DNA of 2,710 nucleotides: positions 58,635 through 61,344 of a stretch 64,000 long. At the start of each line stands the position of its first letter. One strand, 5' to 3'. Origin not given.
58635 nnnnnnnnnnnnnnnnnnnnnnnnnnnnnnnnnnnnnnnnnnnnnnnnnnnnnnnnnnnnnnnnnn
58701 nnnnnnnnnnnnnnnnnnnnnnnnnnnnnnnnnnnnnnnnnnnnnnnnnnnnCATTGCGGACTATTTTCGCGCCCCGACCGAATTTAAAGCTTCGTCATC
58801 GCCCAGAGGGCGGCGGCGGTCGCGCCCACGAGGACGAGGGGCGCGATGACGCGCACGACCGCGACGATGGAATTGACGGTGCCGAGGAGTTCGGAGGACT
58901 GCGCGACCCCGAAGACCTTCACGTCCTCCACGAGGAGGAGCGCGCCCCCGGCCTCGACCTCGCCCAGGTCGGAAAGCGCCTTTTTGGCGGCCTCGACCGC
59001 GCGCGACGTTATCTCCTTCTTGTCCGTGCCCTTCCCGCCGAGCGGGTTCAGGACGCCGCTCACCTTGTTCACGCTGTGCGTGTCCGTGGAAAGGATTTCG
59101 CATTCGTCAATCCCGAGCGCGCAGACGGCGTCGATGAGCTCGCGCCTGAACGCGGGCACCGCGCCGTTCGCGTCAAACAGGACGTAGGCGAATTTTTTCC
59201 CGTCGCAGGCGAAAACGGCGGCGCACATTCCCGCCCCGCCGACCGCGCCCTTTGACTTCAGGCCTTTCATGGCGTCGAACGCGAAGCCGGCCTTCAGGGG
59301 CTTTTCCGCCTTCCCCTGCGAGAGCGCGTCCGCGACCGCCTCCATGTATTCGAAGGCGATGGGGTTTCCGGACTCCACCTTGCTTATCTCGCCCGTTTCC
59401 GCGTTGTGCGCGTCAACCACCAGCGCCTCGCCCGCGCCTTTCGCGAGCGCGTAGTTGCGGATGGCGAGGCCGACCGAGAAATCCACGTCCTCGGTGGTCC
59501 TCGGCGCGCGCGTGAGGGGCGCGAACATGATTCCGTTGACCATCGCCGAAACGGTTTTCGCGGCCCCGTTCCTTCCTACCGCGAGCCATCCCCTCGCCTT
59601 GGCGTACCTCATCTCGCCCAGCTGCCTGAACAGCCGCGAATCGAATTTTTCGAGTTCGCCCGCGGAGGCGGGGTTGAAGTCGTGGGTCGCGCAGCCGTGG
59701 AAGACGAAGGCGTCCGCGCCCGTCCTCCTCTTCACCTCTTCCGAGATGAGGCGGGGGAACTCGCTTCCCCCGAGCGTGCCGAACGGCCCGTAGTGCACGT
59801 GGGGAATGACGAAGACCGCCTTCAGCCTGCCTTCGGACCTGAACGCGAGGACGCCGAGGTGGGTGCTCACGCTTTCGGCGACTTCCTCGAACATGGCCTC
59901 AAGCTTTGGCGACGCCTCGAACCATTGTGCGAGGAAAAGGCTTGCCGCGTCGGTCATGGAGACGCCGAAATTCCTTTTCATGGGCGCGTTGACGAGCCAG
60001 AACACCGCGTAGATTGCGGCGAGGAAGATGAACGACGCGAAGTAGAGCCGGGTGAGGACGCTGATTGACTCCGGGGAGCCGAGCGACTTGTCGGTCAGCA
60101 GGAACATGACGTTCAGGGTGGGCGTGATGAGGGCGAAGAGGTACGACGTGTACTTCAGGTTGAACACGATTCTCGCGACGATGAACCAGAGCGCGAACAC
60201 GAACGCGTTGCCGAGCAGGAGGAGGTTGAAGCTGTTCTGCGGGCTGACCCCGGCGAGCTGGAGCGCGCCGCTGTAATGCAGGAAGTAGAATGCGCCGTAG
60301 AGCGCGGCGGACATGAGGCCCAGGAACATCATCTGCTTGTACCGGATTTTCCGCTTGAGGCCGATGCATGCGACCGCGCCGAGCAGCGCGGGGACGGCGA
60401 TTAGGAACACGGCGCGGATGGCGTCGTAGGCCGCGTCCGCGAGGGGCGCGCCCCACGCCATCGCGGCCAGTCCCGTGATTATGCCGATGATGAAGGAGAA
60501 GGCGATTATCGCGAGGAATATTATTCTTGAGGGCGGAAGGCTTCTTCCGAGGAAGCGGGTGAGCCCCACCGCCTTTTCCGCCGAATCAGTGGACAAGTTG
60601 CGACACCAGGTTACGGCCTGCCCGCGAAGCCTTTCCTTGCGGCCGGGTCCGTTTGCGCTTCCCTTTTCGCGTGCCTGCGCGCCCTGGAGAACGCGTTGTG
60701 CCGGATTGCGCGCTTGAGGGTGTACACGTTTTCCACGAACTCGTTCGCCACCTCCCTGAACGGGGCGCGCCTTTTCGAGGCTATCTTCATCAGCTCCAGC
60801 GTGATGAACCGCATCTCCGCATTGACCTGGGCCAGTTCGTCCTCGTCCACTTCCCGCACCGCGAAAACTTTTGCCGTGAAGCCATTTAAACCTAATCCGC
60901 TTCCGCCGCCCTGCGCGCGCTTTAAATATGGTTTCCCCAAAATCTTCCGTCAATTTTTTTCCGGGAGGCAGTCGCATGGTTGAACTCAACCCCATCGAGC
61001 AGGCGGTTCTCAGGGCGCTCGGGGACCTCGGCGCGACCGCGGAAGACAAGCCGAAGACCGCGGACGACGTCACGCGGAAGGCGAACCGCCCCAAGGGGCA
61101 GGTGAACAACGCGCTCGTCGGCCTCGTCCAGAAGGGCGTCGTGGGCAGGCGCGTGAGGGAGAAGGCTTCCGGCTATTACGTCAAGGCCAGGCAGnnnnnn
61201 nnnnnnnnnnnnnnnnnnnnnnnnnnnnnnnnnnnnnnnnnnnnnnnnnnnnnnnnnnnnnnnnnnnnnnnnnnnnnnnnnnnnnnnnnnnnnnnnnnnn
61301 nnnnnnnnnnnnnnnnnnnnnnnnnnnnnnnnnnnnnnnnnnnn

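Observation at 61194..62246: Gene fusion of phosphopantetheine adenylyltransferase-like nucleotidyltransferase with a DUF84/YjjX-like NTPase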

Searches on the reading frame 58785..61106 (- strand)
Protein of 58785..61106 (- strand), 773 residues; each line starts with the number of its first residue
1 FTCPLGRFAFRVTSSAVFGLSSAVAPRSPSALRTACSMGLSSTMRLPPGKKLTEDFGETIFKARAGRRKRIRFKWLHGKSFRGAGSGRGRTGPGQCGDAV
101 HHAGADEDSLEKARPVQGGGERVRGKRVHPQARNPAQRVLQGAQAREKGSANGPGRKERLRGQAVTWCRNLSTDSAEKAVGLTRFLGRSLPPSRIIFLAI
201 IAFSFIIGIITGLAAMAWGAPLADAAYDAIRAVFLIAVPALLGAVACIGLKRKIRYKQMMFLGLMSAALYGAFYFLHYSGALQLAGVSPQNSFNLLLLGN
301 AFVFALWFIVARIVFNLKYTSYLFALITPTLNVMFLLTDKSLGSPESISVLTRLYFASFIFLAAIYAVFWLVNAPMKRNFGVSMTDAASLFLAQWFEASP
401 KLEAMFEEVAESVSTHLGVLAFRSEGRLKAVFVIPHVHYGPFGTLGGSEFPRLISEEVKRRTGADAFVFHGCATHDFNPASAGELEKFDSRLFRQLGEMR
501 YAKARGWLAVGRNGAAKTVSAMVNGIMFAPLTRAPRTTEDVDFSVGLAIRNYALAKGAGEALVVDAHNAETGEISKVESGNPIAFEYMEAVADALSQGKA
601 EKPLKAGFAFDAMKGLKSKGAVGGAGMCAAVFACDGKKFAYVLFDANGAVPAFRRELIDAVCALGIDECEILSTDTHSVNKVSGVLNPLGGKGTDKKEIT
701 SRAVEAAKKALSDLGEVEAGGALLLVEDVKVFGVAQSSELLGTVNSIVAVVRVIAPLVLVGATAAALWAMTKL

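Call 9: search_protein_families(library=pfam, proteins=[window:58785-61106:-], max_evalue=0.01)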
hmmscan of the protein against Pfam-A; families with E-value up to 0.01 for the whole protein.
window:58785-61106:- (773 aa): 1 family
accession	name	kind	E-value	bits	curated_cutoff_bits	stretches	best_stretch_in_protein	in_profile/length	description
PF09843.14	DUF2070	-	1.4e-115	387.2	30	1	182-763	4-558/561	Predicted membrane protein (DUF2070)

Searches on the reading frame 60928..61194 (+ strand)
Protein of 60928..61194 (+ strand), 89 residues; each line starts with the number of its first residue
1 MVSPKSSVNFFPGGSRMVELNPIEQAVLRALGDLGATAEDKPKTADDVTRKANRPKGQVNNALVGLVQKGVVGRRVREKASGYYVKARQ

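Call 9: search_protein_families(library=pfam, proteins=[window:60928-61194:+], max_evalue=0.01)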
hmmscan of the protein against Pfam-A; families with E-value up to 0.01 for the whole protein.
window:60928-61194:+ (89 aa): 3 families
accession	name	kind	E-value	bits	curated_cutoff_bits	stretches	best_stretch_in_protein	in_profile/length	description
PF01978.25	TrmB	-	1.1e-06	28.8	25.6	1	39-78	19-58/68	Sugar-specific transcriptional regulator TrmB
PF02295.23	z-alpha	-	0.0038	17.7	21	1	23-74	5-53/67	Adenosine deaminase z-alpha domain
PF13463.12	HTH_27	-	0.0063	17.2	22.2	1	20-78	1-54/68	Winged helix DNA-binding domain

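Call 57: search_protein_families(library=ncbifam, proteins=[window:60928-61194:+], max_evalue=0.001)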
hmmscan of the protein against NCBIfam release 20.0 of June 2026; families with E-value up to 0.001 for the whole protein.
window:60928-61194:+ (89 aa): 1 family
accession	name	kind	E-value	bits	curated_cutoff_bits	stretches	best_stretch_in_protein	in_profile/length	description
NF053606.1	Sta1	subfamily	0.00041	20.4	80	1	39-82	31-75/100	Sta1 family transcriptional regulator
